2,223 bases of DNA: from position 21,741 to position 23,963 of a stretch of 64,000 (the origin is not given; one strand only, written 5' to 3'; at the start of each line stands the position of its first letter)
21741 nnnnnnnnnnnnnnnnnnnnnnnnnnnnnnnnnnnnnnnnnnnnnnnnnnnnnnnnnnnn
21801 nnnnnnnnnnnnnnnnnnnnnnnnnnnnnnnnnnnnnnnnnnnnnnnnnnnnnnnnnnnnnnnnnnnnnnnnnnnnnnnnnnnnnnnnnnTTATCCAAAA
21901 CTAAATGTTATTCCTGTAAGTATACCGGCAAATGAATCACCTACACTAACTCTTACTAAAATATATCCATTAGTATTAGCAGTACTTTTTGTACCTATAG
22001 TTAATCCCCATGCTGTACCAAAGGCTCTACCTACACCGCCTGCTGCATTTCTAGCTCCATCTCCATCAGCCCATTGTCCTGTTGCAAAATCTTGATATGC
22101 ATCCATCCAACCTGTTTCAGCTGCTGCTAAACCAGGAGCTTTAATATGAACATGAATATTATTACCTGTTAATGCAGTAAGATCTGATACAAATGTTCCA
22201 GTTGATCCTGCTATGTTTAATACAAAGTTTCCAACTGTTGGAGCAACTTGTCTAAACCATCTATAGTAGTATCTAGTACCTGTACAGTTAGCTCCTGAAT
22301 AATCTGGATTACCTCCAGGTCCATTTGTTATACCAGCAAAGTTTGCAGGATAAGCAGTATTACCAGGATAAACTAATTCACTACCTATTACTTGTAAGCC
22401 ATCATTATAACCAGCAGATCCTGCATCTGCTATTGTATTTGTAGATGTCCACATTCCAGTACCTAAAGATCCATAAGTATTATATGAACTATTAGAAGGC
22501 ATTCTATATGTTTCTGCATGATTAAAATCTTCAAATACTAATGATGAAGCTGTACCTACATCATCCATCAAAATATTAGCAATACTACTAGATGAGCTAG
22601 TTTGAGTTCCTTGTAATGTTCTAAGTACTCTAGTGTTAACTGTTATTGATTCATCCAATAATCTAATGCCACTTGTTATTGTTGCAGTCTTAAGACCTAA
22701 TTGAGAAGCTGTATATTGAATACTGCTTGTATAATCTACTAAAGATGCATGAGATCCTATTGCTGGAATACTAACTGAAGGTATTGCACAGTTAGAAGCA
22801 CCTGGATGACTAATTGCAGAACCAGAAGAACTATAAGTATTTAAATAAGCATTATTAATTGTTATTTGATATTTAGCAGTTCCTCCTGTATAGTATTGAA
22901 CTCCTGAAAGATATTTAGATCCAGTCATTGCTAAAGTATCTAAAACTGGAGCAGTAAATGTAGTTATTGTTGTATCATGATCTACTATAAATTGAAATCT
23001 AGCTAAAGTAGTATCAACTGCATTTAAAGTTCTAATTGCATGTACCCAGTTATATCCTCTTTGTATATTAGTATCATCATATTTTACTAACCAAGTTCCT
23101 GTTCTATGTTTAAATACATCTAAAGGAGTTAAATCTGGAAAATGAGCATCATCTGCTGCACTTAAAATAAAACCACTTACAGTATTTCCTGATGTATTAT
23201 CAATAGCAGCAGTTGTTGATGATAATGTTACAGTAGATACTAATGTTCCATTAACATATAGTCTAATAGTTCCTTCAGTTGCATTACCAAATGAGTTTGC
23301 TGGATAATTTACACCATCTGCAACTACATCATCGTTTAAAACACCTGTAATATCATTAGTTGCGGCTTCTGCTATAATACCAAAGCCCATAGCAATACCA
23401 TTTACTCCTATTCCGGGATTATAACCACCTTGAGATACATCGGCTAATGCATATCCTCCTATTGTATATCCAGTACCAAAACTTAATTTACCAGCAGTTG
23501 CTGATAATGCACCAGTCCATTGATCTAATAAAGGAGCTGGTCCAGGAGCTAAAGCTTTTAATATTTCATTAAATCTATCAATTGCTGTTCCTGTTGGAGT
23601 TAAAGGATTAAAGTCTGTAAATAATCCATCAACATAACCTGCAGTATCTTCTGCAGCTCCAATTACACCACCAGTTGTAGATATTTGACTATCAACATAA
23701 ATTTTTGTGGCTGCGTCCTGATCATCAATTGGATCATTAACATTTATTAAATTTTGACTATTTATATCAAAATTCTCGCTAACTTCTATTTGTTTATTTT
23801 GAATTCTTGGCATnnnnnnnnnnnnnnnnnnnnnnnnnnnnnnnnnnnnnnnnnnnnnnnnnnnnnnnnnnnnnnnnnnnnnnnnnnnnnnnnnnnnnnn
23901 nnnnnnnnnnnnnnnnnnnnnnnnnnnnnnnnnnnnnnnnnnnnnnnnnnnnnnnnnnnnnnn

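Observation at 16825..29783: Cassette of six fibre / receptor-binding-like genes, four of which share an anchor motif while their distal domains differ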

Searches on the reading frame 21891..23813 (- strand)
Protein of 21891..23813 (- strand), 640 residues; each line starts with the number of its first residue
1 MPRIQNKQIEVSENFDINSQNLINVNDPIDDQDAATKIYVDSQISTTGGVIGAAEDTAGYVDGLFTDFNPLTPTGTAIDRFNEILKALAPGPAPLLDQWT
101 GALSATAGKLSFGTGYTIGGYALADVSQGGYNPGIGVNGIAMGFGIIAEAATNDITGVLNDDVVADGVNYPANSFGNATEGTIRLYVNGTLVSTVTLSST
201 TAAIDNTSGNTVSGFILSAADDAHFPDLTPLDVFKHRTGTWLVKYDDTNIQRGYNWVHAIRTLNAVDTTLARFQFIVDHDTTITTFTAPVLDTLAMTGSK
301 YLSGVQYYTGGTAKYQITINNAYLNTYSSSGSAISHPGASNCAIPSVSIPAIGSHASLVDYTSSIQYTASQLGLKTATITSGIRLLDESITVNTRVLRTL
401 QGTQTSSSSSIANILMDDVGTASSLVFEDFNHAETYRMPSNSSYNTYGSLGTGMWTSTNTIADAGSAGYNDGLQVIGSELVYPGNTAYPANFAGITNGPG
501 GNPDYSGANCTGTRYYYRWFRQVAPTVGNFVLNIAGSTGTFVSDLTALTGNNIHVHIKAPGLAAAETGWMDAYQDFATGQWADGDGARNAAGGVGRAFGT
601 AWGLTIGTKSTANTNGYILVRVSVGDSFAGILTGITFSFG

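Call 3: search_protein_families(library=pfam, proteins=[window:21891-23813:-], max_evalue=0.01)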
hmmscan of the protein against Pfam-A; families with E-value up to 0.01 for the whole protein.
window:21891-23813:- (640 aa): 0 families

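Call 4: search_protein_families(library=phrogs, proteins=[window:21891-23813:-], max_evalue=0.01)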
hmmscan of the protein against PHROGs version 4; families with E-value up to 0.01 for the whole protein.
window:21891-23813:- (640 aa): 0 families

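Call 12: search_solved_structures(query=window:21891-23813:-, max_evalue=1, show_alignments=3)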
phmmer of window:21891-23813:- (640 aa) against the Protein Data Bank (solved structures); distinct sequences matched with E-value up to 1: 0.

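Call 23: find_homologous_proteins(query=window:21891-23813:-, max_evalue=0.001)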
Query window:21891-23813:- (640 aa): 210 proteins with E <= 0.001 among 8000 candidates; the best 120 are listed.
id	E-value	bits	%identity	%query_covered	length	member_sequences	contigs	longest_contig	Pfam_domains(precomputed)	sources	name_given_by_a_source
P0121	0.0e+0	1412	100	100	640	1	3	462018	-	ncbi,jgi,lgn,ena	-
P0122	6.9e-196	671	53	100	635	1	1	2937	-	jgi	jgi:hypothetical protein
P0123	4.8e-154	533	51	93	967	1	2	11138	-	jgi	-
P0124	1.1e-149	518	49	94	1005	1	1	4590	PF10983.14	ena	-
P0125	1.3e-142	495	47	91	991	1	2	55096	PF10983.14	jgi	jgi:hypothetical protein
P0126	5.6e-141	489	48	92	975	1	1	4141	-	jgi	jgi:hypothetical protein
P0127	3.1e-135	471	45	93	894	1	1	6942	-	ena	-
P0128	2.3e-133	464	46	92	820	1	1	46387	-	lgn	-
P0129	7.0e-132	459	44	93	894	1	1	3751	-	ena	-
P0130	1.2e-131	459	45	93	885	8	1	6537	PF10983.14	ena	-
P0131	1.1e-129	452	44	92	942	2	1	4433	-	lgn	-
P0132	1.9e-129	451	45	94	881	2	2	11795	PF10983.14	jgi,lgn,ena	-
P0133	5.1e-128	447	44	93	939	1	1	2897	-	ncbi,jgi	jgi:hypothetical protein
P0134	8.2e-128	446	44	93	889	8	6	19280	PF10983.14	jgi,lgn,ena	-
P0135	8.6e-126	439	43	99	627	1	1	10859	-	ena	-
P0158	3.3e-105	371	40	99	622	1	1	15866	-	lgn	-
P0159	4.4e-105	371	40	99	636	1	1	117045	-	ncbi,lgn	-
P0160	1.6e-103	366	40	92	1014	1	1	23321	PF10983.14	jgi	jgi:hypothetical protein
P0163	3.2e-102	361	40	93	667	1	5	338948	-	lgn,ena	-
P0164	3.7e-102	361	42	92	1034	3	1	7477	PF01391.24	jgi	jgi:hypothetical protein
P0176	6.9e-93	331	39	92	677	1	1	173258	-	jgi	jgi:hypothetical protein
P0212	2.8e-77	279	35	99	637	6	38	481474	-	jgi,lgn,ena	jgi:hypothetical protein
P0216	2.0e-76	276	35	98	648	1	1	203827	-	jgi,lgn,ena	-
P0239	8.2e-73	264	34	93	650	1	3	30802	-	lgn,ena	-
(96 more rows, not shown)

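Call 33: predict_structure(alignment_id=A3)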
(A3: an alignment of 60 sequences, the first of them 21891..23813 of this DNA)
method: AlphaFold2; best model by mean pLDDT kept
length: 640 residues; sequences in the alignment: 60
mean_pLDDT: 85.8   pTM: 0.73
mean pLDDT of the five models: 85.8, 83.6, 83.6, 83.5, 81.9
residues with pLDDT >= 90: 350; 70-90: 207; 50-70: 45; < 50: 38
segments of 3 or more residues with pLDDT < 50: 1-10, 32-34, 37-47, 358-361, 363-370
pLDDT, mean of each block of 10 residues (from residue 1): 40 63 59 47 53 83 85 84 84 93 89 81 70 75 78 89 93 95 94 90 85 94 91 93 92 92 94 88 86 96 95 92 88 94 93 59 43 82 96 93 92 96 93 88 84 87 76 94 90 95 81 94 92 96 96 97 88 94 95 91 95 93 95 96
secondary structure, 60 per line:
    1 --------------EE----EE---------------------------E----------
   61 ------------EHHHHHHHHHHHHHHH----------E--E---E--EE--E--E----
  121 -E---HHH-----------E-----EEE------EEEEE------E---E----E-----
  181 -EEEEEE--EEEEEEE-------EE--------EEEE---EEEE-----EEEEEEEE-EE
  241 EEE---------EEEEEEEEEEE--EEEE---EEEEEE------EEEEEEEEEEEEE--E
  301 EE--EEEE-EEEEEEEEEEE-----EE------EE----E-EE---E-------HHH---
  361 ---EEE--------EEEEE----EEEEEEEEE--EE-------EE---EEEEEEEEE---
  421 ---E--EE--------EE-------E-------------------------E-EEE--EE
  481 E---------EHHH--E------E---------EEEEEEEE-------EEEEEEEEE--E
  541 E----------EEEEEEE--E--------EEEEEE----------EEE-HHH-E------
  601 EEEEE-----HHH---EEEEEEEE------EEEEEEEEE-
elements in order: H74-88 E146-148 E155-159 E182-187 E190-196 E214-217 E221-224 E230-237 E239-243 E253-263 E266-269 E273-278 E285-297 E300-302 E305-308 E310-320 E364-366 E375-379 E384-392 E409-417 E474-476 E479-481 E514-521 E529-537 E552-558 E570-575 E586-588 E601-605 E617-624 E631-639

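Call 43: find_encoding_contigs(protein=P0159, flank=10000, max_places=2)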
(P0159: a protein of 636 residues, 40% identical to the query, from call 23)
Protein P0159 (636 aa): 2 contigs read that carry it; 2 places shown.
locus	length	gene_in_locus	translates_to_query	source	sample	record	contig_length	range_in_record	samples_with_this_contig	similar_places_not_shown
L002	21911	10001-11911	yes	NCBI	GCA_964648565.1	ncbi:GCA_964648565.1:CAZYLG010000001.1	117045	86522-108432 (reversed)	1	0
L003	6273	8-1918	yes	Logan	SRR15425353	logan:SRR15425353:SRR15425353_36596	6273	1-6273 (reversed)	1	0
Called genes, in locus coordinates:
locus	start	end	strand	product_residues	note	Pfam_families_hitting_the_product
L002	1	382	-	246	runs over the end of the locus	PF01551:Peptidase_M23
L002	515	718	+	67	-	-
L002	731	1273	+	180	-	-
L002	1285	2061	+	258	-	-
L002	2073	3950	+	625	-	-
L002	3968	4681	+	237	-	-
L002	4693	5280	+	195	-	PF07484:Collar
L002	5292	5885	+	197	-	PF07484:Collar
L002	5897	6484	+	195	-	PF07484:Collar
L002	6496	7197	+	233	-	-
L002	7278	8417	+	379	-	-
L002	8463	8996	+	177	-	-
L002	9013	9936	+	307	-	-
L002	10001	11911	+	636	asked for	-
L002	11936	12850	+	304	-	-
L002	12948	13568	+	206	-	-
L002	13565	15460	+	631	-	PF03237:Terminase_6N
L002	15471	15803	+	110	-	-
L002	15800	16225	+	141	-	-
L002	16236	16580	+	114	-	-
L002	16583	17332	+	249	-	PF02348:CTP_transf_3, PF12804:NTP_transf_3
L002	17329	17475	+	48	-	-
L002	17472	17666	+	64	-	-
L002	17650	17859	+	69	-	PF02229:PC4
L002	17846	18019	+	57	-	-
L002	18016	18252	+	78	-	-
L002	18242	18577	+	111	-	-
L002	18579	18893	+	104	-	-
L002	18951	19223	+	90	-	-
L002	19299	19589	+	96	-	-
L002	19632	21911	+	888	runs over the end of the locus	PF00801:PKD (faint), PF20578:aBig_2, PF03382:DUF285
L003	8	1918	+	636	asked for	-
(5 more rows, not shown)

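Call 44: find_encoding_contigs(protein=P0212, flank=10000, max_places=2)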
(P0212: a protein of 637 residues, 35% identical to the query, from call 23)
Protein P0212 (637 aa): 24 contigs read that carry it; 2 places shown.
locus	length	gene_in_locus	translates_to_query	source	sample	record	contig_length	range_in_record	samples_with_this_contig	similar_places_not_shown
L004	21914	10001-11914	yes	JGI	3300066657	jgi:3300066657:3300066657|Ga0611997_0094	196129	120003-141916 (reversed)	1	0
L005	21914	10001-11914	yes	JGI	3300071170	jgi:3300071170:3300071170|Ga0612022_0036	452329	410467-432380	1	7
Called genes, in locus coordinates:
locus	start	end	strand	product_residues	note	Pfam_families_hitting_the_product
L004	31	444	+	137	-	-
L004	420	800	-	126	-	PF00072:Response_reg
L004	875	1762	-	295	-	-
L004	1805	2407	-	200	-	PF00574:CLP_protease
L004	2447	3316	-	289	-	PF01551:Peptidase_M23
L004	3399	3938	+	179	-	-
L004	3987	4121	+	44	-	-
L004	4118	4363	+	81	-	-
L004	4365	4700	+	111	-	-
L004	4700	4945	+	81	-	-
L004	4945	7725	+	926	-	PF01079:Hint (faint), PF14890:Intein_splicing, PF07591:PT-HINT, PF14890:Intein_splicing (weak)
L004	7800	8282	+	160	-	PF00072:Response_reg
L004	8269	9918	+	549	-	PF00497:SBP_bac_3, PF02518:HATPase_c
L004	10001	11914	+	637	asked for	-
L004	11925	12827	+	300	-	-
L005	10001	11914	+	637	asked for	-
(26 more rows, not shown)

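Call 51: find_related_loci(query=window:21891-23813:-, collection=viral_contigs, flank=10000)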
Query window:21891-23813:- (640 aa) in viral_contigs; peptide patterns used: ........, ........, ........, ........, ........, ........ (x = any residue, [..] = any of these).
3 stretches matched a pattern, but none encodes a relative of the query by tblastn (E <= 1e-3).

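Call 65: search_protein_families(library=pfam, proteins=[window:21891-23813:-], max_evalue=5)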
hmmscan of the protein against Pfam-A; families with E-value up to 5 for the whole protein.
window:21891-23813:- (640 aa): 1 family
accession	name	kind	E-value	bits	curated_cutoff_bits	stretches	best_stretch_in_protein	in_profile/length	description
PF22815.2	CatAgl_D1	-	0.078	13.4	27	1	171-200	67-96/159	Alpha-1,3-glucanase catalytic domain D1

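Call 66: search_protein_families(library=ncbifam, proteins=[window:21891-23813:-], max_evalue=0.1)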
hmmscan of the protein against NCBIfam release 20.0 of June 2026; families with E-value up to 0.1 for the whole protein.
window:21891-23813:- (640 aa): 0 families

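Call 76: find_encoding_contigs(protein=P0158, flank=10000, max_places=1)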
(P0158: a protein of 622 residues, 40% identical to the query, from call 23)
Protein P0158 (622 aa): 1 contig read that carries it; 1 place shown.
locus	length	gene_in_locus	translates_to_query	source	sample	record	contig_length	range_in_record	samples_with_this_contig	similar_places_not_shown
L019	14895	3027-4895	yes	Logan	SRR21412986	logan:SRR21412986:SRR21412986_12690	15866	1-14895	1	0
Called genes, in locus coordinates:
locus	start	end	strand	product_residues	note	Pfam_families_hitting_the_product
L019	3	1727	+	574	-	?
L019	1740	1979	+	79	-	-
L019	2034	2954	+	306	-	-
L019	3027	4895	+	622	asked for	-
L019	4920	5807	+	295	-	-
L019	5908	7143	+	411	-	-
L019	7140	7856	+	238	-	-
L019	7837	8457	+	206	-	-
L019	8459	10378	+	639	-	PF03237:Terminase_6N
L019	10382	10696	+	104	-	-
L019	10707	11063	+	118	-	-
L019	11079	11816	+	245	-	PF02348:CTP_transf_3, PF12804:NTP_transf_3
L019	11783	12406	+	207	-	PF00156:Pribosyltran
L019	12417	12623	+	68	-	-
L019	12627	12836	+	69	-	PF02229:PC4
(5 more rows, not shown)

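Call 77: find_encoding_contigs(protein=P0122, flank=10000, max_places=2)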
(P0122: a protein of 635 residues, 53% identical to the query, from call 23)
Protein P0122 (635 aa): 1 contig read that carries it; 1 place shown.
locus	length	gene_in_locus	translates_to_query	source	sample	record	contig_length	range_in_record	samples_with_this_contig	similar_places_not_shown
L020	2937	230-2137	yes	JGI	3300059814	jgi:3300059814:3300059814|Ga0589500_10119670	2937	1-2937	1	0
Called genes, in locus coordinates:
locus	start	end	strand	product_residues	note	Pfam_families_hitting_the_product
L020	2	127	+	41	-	?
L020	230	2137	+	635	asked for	-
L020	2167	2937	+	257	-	?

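Call 99: find_encoding_contigs(protein=P0176, flank=4000, max_places=1)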
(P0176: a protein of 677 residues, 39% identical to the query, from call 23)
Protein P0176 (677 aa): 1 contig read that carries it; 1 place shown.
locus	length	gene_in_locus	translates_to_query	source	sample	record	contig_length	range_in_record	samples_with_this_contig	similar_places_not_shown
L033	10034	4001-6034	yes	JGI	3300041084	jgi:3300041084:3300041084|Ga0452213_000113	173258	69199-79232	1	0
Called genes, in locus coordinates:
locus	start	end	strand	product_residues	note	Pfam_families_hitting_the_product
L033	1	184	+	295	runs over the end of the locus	-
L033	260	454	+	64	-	-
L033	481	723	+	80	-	-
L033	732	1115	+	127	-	-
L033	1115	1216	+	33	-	-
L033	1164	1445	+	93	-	-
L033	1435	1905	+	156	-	-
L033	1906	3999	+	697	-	PF25814:fn3_SORL1 (faint)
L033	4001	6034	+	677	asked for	-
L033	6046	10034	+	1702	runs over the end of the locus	-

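Call 100: find_encoding_contigs(protein=P0216, flank=4000, max_places=1)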
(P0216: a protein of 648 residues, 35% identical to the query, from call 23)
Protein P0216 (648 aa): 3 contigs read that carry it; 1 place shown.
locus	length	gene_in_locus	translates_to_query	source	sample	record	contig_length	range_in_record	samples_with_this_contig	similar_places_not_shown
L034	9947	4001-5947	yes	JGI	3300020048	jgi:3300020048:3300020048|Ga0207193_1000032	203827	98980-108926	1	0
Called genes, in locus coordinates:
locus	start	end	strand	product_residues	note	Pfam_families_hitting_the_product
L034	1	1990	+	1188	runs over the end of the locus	-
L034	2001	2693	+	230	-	-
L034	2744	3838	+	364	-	-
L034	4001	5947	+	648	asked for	-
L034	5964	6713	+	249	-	PF22945:LEM-3_GIY-YIG (weak), PF07460:NUMOD3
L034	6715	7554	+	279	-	-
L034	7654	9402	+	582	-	PF01391:Collagen, PF18911:PKD_4, PF00801:PKD, PF18911:PKD_4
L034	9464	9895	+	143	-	-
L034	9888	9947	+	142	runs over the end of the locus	PF01814:Hemerythrin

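Call 101: find_encoding_contigs(protein=P0163, flank=4000, max_places=1)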
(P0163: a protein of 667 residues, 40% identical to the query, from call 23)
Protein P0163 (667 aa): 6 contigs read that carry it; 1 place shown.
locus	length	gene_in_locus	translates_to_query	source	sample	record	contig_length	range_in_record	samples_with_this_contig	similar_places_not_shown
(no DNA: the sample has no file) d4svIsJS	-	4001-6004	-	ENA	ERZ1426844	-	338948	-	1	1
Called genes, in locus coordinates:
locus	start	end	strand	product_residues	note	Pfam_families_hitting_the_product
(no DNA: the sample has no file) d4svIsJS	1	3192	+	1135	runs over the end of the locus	-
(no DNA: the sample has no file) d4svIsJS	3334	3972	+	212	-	PF14301:DUF4376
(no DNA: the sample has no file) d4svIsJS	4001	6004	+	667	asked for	-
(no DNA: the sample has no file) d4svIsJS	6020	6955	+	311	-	-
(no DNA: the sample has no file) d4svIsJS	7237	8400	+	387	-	PF14239:RRXRR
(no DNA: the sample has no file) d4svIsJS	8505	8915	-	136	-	-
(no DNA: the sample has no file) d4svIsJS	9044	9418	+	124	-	-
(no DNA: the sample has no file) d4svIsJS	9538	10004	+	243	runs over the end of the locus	-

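Call 102: find_encoding_contigs(protein=P0239, flank=4000, max_places=1)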
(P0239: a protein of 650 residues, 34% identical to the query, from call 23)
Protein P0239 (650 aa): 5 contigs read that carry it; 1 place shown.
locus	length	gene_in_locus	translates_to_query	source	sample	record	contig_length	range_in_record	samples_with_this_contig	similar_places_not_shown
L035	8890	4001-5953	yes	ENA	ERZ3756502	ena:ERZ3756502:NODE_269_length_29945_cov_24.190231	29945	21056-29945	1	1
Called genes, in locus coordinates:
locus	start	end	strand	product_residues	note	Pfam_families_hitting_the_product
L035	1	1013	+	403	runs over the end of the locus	PF09250:Prim-Pol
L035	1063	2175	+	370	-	PF19474:DUF6011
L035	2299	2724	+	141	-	-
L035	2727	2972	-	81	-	-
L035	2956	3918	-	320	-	PF00226:DnaJ, PF01556:DnaJ_C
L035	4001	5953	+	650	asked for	-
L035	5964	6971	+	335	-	-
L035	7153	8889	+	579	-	?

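Call 104: search_dna_similar(query=window:21891-23813:-, collection=phages, mode=protein, max_rows=40, rows=spread)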
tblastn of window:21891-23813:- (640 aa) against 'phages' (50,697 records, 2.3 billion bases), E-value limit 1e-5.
Records with a match: 5; places in all: 6; records where one place covers at least 80% of the query: 5.
Best place of each record, by identity: >=99% 1; <60% 4.
By first word of the organism name: uncultured 5.
By host as written in the record: - 5.
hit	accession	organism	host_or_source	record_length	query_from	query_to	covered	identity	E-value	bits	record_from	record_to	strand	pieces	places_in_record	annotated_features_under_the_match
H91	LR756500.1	uncultured phage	metagenomic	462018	1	640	100%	100.0%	0e+0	1182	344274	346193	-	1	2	record has no annotation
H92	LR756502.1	uncultured phage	metagenomic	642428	49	639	92%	43.9%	1e-109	369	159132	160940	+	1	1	record has no annotation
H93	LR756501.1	uncultured phage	metagenomic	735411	49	621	90%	37.5%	2e-63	234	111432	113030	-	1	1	record has no annotation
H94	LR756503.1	uncultured phage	metagenomic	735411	49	621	90%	37.5%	2e-63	234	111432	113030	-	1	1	record has no annotation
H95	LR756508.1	uncultured phage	metagenomic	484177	108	639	83%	29.9%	9e-35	147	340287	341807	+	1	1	record has no annotation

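Call 111: search_protein_families(library=pfam, proteins=[P0124, P0130, P0134, P0160, P0164], max_evalue=0.01)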
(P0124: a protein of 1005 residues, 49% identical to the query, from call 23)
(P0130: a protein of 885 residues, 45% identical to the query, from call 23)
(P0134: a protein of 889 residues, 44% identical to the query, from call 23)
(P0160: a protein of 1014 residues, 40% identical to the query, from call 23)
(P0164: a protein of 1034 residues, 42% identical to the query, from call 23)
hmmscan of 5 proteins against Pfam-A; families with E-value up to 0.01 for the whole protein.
P0124 (1005 aa): 1 family
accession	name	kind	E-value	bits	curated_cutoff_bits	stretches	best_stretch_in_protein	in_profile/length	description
PF10983.13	DUF2793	-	1.3e-08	35.1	27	1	235-289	28-82/87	Protein of unknown function (DUF2793)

P0130 (885 aa): 1 family
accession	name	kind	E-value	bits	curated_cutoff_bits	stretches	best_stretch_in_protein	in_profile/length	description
PF10983.13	DUF2793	-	3.2e-07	30.6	27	1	109-165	22-77/87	Protein of unknown function (DUF2793)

P0134 (889 aa): 1 family
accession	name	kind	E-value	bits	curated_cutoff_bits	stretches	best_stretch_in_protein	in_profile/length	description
PF10983.13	DUF2793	-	6e-09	36.1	27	1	111-173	22-82/87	Protein of unknown function (DUF2793)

P0160 (1014 aa): 1 family
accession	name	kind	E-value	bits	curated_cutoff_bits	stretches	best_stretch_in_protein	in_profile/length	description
PF10983.13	DUF2793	-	2e-12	47.3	27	1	216-285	13-82/87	Protein of unknown function (DUF2793)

P0164 (1034 aa): 1 family
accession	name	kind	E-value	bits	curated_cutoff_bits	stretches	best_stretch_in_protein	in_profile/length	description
PF01391.23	Collagen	-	4.3e-41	138.9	27.2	2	51-104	2-55/60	Collagen triple helix repeat (20 copies)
